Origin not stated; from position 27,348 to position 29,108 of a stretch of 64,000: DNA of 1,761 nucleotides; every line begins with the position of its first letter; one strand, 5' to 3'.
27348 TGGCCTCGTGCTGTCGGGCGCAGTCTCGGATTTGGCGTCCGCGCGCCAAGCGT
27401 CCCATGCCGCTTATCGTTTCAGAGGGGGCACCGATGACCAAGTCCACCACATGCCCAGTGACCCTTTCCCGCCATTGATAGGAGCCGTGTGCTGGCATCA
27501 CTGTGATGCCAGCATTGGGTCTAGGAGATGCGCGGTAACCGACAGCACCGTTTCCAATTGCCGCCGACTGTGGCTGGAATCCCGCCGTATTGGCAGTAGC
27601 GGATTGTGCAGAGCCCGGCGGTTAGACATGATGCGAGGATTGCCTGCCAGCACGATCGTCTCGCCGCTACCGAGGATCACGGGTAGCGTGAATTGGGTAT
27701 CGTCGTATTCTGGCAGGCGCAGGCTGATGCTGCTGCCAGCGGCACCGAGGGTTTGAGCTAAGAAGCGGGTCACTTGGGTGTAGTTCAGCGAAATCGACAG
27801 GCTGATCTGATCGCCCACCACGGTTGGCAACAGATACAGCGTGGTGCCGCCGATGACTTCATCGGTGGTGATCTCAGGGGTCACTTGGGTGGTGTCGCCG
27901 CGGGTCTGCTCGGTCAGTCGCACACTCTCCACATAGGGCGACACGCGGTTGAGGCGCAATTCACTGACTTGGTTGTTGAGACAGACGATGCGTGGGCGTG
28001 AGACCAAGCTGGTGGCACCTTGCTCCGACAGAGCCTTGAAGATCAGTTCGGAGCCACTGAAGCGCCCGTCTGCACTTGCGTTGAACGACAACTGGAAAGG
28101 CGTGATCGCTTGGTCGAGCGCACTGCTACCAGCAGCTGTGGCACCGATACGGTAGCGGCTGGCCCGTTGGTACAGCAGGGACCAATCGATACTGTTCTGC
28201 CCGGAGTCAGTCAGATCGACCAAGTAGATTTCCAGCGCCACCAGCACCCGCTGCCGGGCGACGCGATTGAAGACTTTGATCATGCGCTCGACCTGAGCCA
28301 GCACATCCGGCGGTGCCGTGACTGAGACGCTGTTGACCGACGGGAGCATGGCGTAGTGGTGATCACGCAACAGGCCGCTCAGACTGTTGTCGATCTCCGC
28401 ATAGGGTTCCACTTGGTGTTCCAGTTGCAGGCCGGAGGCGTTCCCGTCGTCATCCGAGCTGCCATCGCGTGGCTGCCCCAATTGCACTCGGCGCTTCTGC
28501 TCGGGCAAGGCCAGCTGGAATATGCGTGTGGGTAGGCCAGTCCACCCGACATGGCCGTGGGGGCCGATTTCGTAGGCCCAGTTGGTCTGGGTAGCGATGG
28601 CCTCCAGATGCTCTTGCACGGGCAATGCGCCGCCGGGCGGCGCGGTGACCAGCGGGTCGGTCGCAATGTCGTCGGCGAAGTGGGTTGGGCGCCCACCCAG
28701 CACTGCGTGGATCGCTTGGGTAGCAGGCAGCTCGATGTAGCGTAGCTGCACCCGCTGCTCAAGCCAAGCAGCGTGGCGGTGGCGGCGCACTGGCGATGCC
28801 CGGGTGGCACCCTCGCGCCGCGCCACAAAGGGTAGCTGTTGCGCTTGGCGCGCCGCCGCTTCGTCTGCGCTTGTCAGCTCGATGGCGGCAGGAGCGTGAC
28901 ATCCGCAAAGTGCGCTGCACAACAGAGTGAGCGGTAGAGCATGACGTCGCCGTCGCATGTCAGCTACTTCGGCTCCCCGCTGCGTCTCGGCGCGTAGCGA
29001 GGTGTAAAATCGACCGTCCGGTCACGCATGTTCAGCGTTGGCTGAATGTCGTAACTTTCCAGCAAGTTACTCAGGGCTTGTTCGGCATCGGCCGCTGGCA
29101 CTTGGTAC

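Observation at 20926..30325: R64/PAPI-1-type type IVB pilus cluster in a core-chromosome context, outside any recognisable ICE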

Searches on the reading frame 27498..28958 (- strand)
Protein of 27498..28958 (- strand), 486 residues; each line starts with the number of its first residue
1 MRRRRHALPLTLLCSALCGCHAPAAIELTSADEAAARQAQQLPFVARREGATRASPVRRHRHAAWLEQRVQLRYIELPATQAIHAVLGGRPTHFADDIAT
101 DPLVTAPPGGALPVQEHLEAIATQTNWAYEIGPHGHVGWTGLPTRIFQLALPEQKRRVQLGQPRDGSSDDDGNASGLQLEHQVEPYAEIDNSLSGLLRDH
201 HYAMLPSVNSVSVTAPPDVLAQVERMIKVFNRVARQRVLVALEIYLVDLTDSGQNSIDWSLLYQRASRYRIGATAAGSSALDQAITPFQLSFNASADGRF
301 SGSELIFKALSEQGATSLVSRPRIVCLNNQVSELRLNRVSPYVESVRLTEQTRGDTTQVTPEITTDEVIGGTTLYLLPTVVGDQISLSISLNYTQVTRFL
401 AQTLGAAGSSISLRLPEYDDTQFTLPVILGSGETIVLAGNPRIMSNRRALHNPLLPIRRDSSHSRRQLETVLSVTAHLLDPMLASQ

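Call 5: search_protein_families(library=pfam, proteins=[window:27498-28958:-], max_evalue=0.01)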
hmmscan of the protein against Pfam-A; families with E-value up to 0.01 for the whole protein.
window:27498-28958:- (486 aa): 1 family
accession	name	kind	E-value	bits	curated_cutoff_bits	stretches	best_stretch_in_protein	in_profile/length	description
PF00263.26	Secretin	-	4.3e-10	39.9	27.5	1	309-447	1-129/169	Bacterial type II and III secretion system protein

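Call 6: search_protein_families(library=ncbifam, proteins=[window:27498-28958:-], max_evalue=0.01)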
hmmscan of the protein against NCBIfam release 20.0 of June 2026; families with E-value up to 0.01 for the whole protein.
window:27498-28958:- (486 aa): 4 families
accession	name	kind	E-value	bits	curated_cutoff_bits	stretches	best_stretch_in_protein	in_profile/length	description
TIGR02520.1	pilus_B_mal_scr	equivalog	1e-37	129.9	287.65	1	166-439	201-471/513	PilN family type IVB pilus formation outer membrane protein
TIGR02519.1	pilus_MshL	equivalog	1e-24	87.1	250.2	1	210-439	9-243/290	pilus (MSHA type) biogenesis protein MshL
TIGR02517.1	type_II_gspD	equivalog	2.9e-07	29.3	351.35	1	204-439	305-543/600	type II secretion system secretin GspD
TIGR02516.1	type_III_yscC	equivalog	1.3e-06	27.3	238.45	1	206-451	205-426/463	type III secretion system outer membrane ring subunit SctC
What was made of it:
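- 27498..28958 (-): PilN-type lipoprotein secretin (outer-membrane channel). Best NCBIfam hit is TIGR02520 PilN at 129.9 bits, below the cutoff of 287.65 (calls 5, 6).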

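Call 10: find_encoding_contigs(protein=window:27498-28958:-, flank=10000, max_places=6)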
Protein window:27498-28958:- (486 aa): no gene with exactly this product is on record in the collection.

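Call 11: find_homologous_proteins(query=window:27498-28958:-, max_evalue=0.00001)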
Query window:27498-28958:- (486 aa): 16 proteins with E <= 0.00001 among 8000 candidates.
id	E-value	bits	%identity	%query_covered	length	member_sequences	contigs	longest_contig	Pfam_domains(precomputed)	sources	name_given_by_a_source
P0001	0.0e+0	1071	100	100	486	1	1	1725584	PF00263.27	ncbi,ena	-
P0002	1.3e-233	794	77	96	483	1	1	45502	PF00263.27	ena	-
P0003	4.5e-233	792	76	97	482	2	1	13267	PF00263.27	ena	-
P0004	7.2e-139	482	52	90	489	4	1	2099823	PF00263.27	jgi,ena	-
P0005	1.5e-136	474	52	90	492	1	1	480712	PF03958.23,PF00263.27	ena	-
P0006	1.7e-136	474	48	99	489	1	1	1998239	PF00263.27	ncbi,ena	-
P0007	2.1e-136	473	49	96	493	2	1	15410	PF00263.27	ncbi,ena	-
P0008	6.2e-121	422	46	99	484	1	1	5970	PF00263.27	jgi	jgi:type IVB pilus formation R64 PilN family outer membrane protein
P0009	1.7e-120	421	44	98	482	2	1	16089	PF03958.23,PF00263.27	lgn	-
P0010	4.9e-118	413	45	98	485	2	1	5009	PF00263.27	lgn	-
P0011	1.6e-116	408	45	93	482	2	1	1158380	PF00263.27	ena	-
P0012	4.8e-114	400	44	99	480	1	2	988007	PF00263.27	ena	-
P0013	1.7e-108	381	42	97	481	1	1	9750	PF00263.27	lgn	-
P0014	7.6e-108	379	41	95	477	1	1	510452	PF00263.27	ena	-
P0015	6.3e-26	109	24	90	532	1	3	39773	PF00263.27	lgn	-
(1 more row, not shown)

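Call 12: find_encoding_contigs(protein=P0001, flank=10000, max_places=3)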
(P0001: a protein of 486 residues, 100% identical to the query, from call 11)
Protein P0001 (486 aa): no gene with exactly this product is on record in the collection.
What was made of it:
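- Tried and rejected: An exact-sequence look-up of the window secretin and its 100% twin P0001 found no contig on record (calls 10, 12).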

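Call 13: find_encoding_contigs(protein=P0004, flank=10000, max_places=3)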
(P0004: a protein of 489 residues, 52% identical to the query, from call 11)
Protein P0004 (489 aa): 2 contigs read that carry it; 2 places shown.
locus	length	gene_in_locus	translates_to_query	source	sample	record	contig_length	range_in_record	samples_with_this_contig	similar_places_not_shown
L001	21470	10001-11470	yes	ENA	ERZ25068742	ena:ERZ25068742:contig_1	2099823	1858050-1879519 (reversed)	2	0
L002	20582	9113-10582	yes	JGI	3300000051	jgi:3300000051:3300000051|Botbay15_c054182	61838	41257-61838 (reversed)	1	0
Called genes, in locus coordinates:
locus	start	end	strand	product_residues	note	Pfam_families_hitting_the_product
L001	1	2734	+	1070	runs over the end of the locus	PF00873:ACR_tran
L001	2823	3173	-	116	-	PF03960:ArsC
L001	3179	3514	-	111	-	-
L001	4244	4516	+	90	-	-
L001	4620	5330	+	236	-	PF02798:GST_N, PF13417:GST_N_3, PF13409:GST_N_2, PF17172:GST_N_4, PF00043:GST_C, PF13410:GST_C_2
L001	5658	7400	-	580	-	PF01979:Amidohydro_1 (faint), PF07969:Amidohydro_3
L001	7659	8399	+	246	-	-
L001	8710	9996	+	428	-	-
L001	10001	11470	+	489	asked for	PF00263:Secretin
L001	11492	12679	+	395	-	-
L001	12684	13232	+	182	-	-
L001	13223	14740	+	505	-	PF00437:T2SSE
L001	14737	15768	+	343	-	PF00482:T2SSF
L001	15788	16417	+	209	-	-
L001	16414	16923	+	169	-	-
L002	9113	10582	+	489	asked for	PF00263:Secretin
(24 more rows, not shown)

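Call 14: find_encoding_contigs(protein=P0006, flank=10000, max_places=3)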
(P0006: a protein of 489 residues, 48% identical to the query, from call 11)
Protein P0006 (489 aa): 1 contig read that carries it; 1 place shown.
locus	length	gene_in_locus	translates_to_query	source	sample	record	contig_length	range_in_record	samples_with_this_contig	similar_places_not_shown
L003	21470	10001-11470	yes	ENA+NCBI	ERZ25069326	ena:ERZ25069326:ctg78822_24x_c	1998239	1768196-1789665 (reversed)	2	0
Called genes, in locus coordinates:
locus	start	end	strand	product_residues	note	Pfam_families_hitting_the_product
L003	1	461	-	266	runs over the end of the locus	-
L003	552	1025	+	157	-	PF00578:AhpC-TSA, PF08534:Redoxin, PF00085:Thioredoxin, PF13905:Thioredoxin_8 (weak)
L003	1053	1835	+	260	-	PF02798:GST_N (weak), PF13409:GST_N_2, PF13417:GST_N_3, PF17172:GST_N_4, PF00043:GST_C, PF14497:GST_C_3 (faint), PF13410:GST_C_2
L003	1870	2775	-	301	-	-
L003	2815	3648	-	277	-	-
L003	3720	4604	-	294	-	-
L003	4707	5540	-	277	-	-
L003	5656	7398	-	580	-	PF01979:Amidohydro_1 (faint), PF07969:Amidohydro_3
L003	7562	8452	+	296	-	-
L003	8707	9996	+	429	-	-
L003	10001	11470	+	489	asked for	PF00263:Secretin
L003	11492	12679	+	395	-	-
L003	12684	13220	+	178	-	-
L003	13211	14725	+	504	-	PF00437:T2SSE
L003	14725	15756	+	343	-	PF00482:T2SSF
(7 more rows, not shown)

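Call 16: find_related_loci(query=A1, collection=genome_contigs, flank=10000)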
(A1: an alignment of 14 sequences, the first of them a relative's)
Query A1 (486 aa) in genome_contigs; peptide patterns used: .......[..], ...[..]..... (x = any residue, [..] = any of these).
93 stretches matched a pattern; 3 encode a relative of the query (tblastn E <= 1e-3); 3 distinct loci.
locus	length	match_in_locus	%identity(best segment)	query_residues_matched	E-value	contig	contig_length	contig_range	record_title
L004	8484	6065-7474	76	12-482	0e+0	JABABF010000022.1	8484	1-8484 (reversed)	MAG: Gammaproteobacteria bacterium isolate bin4o c_000000279793, whole genome shotgun sequence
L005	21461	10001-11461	48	1-480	7e-146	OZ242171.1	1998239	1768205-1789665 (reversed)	MAG: Gammaproteobacteria bacterium isolate 00cd0c7f-e825-4781-ad78-30b0695bc427 genome assembly, chromosome: 1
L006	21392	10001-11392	49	18-482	4e-136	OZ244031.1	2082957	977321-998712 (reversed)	MAG: Gammaproteobacteria bacterium isolate de6e77df-a423-4627-98da-beae8f250cee genome assembly, chromosome: 1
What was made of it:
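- Tried and rejected: Taxonomy below 'Gammaproteobacteria bacterium' (record titles, call 16) and lifestyle remain unknown.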

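Call 23: search_protein_families(library=pfam, proteins=[L006:21-1031:+, L006:899-2716:-, L006:2926-3930:+, L006:3927-4538:+, L006:4641-5198:-, L006:5280-7058:+, L006:6247-8337:-, L006:6259-8277:+, L006:18300-19433:-, L006:18945-20903:+], max_evalue=0.001)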
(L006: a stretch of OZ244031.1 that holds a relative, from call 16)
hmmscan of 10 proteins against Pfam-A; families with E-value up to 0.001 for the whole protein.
L006:21-1031:+ (336 aa): 0 families

L006:899-2716:- (605 aa): 3 families
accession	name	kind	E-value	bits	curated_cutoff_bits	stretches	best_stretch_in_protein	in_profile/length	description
PF05746.21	DALR_1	-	1.9e-31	109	22.3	1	484-605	1-117/117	DALR anticodon binding domain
PF00750.26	tRNA-synt_1d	-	7.6e-25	88.1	23.3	2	116-191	2-77/349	tRNA synthetases class I (R), catalytic domain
PF03485.21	Arg_tRNA_synt_N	-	1.4e-16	61.3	21.5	1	20-107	2-85/85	Arginyl tRNA synthetase N terminal domain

L006:2926-3930:+ (334 aa): 1 family
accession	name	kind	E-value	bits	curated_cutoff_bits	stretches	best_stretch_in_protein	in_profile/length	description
PF01555.25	N6_N4_Mtase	-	6e-29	102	26.7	1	64-322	2-217/221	DNA methylase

L006:3927-4538:+ (203 aa): 0 families

L006:4641-5198:- (185 aa): 1 family
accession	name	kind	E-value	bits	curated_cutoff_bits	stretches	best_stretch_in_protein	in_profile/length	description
PF11198.13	DUF2857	-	2.2e-18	67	36.8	1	25-168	18-167/174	Protein of unknown function (DUF2857)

L006:5280-7058:+ (592 aa): 0 families

L006:6247-8337:- (696 aa): 0 families

L006:6259-8277:+ (672 aa): 6 families
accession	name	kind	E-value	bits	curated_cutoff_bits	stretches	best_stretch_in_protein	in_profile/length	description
PF17764.6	PriA_3primeBD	-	1.4e-24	86.2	22.7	1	7-106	1-96/96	3'DNA-binding domain (3'BD)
PF00270.35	DEAD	-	1.1e-16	61.4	26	1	144-309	2-166/167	DEAD/DEAH box helicase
PF18074.6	PriA_C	-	2.2e-16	60.9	26.9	1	573-668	1-95/95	Primosomal protein N C-terminal domain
PF04851.21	ResIII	-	1.3e-12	48.3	22.5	1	141-303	3-163/164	Type III restriction enzyme, res subunit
PF00271.37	Helicase_C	-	3.8e-09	37.2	23.5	1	436-529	29-109/110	Helicase conserved C-terminal domain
PF18319.7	Zn_ribbon_PriA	-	4.5e-09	36.5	26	1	386-410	1-25/27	PriA DNA helicase Cys-rich region (CRR) domain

L006:18300-19433:- (377 aa): 2 families
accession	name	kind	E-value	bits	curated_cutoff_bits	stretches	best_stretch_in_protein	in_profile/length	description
PF03358.20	FMN_red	-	6.4e-23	81.5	24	1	180-321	2-149/152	NADPH-dependent FMN reductase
PF02525.22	Flavodoxin_2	-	0.00013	22.2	27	1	183-269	5-100/198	Flavodoxin-like fold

L006:18945-20903:+ (652 aa): 3 families
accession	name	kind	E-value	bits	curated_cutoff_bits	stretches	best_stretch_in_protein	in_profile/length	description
PF00501.34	AMP-binding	-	1.4e-83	281.3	29.9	1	87-472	2-376/384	AMP-binding enzyme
PF13193.12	AMP-binding_C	-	4.1e-25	88.9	24.5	1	535-613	1-76/76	AMP-binding enzyme C-terminal domain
PF16177.11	ACAS_N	-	1.4e-18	66.9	27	1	28-85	1-55/55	Acetyl-coenzyme A synthetase N-terminus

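Call 28: find_encoding_contigs(protein=P0011, flank=10000, max_places=2)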
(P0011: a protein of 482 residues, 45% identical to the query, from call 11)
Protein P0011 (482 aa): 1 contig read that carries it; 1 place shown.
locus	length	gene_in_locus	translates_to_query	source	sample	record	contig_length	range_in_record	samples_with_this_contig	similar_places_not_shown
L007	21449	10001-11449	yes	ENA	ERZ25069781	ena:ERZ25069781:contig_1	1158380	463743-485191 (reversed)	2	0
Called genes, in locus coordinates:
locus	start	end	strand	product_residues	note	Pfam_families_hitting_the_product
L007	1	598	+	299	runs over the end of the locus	PF01040:UbiA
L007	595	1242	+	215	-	PF02630:SCO1-SenC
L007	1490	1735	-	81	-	-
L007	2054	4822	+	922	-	PF02739:5_3_exonuc_N, PF01367:5_3_exonuc, PF01612:DNA_pol_A_exo1, PF22619:DNA_polI_exo1, PF00476:DNA_pol_A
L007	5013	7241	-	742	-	PF17764:PriA_3primeBD, PF04851:ResIII, PF13604:AAA_30 (weak), PF00270:DEAD, PF00271:Helicase_C (faint), PF18319:Zn_ribbon_PriA, PF18074:PriA_C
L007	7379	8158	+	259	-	PF11198:DUF2857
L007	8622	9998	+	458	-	PF00691:OmpA (weak)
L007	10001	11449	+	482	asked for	PF00263:Secretin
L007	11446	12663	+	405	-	-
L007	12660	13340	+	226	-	-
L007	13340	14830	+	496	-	PF00437:T2SSE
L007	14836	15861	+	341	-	PF00482:T2SSF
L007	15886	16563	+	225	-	-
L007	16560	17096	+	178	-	-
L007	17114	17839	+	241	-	-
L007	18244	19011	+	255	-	PF01170:UPF0020 (faint), PF02086:MethyltransfD12 (faint), PF01555:N6_N4_Mtase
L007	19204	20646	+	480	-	PF00145:DNA_methylase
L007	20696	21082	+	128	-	PF03852:Vsr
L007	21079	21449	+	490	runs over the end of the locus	PF13589:HATPase_c_3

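Call 29: find_encoding_contigs(protein=P0012, flank=10000, max_places=2)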
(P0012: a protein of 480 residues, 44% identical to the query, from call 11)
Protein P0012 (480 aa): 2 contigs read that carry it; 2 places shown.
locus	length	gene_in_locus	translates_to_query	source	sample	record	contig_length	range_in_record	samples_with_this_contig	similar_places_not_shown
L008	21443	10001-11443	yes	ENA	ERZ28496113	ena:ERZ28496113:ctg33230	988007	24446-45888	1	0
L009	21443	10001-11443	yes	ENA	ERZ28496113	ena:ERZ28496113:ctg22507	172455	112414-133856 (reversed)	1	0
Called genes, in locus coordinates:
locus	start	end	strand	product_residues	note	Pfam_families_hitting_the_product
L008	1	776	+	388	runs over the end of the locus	PF00155:Aminotran_1_2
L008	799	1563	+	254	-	PF00561:Abhydrolase_1, PF12697:Abhydrolase_6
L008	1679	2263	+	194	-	PF13500:AAA_26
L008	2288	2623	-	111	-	-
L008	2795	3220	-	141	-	PF26512:SOI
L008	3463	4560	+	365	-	PF06114:Peptidase_M78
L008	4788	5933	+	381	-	PF06114:Peptidase_M78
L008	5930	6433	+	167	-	PF14367:DUF4411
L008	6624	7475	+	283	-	PF14267:DUF4357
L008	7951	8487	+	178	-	PF11198:DUF2857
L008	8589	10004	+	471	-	-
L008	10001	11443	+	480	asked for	PF00263:Secretin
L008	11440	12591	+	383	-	-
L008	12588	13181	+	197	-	-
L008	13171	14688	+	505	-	PF00437:T2SSE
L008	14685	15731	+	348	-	PF00482:T2SSF (weak)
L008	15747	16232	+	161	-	-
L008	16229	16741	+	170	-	-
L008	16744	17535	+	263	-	-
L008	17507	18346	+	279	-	-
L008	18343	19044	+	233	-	-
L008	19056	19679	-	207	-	PF02525:Flavodoxin_2, PF03358:FMN_red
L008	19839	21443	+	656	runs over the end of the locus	PF16177:ACAS_N, PF00501:AMP-binding, PF13193:AMP-binding_C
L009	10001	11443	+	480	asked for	PF00263:Secretin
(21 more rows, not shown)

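Call 30: find_encoding_contigs(protein=P0014, flank=10000, max_places=2)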
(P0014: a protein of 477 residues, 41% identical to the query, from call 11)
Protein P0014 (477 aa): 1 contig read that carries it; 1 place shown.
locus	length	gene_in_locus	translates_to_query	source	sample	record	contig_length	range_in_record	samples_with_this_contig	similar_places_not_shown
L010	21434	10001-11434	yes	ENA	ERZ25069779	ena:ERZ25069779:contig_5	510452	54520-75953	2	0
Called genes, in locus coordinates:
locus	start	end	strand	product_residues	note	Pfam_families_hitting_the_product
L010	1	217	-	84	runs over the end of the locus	-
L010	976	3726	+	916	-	PF02739:5_3_exonuc_N, PF01367:5_3_exonuc, PF01612:DNA_pol_A_exo1, PF22619:DNA_polI_exo1, PF00476:DNA_pol_A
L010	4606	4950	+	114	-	PF00476:DNA_pol_A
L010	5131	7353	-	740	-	PF17764:PriA_3primeBD, PF00271:Helicase_C (faint), PF00270:DEAD, PF04851:ResIII, PF13604:AAA_30 (weak), PF18319:Zn_ribbon_PriA, PF18074:PriA_C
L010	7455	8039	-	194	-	PF11198:DUF2857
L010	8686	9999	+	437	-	PF00691:OmpA (weak)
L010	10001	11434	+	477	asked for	PF00263:Secretin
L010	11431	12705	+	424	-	-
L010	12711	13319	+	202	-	-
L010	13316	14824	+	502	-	PF00437:T2SSE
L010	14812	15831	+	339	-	PF00482:T2SSF (faint)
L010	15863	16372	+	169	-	PF07963:N_methyl (faint)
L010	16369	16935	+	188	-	-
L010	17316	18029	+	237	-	-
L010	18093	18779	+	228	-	-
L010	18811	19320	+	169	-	PF07963:N_methyl (weak)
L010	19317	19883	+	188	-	-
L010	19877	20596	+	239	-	-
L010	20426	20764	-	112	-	-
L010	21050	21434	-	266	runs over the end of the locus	PF02086:MethyltransfD12 (faint), PF01555:N6_N4_Mtase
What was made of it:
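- Several relatives have priA/polA next to the cluster (calls 23, 28, 30).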

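Call 31: find_encoding_contigs(protein=P0002, flank=10000, max_places=2)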
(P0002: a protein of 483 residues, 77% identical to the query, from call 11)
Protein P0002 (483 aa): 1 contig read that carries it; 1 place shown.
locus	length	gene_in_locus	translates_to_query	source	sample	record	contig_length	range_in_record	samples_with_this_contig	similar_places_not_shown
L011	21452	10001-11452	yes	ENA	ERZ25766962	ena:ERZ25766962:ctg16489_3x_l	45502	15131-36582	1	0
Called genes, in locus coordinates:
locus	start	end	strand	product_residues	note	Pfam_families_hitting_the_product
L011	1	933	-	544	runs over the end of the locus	PF00342:PGI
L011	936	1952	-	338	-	PF00348:polyprenyl_synt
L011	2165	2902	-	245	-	PF03309:Pan_kinase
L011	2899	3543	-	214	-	PF03099:BPL_LplA_LipB (weak), PF02237:BPL_C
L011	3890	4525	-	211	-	PF01625:PMSR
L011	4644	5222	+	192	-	PF01668:SmpB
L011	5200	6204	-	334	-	PF13353:Fer4_12 (faint), PF04055:Radical_SAM, PF06463:Mob_synth_C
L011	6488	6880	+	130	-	-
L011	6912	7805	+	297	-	-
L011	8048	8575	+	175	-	PF11198:DUF2857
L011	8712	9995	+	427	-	-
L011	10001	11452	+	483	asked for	PF00263:Secretin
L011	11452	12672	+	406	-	-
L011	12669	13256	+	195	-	-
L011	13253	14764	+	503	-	PF00437:T2SSE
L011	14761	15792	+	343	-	PF00482:T2SSF (weak)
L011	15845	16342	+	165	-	-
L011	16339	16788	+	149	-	-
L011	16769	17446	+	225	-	PF07963:N_methyl (weak)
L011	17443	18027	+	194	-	-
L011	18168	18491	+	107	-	PF12797:Fer4_2 (faint), PF12837:Fer4_6 (faint), PF13237:Fer4_10 (faint), PF13183:Fer4_8 (faint), PF12838:Fer4_7 (weak), PF13484:Fer4_16 (faint), PF00037:Fer4 (weak), PF11953:DUF3470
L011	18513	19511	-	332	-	-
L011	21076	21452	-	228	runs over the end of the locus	-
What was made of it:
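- This neighbourhood is conserved in the 77%-identical relative L011 (call 31).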
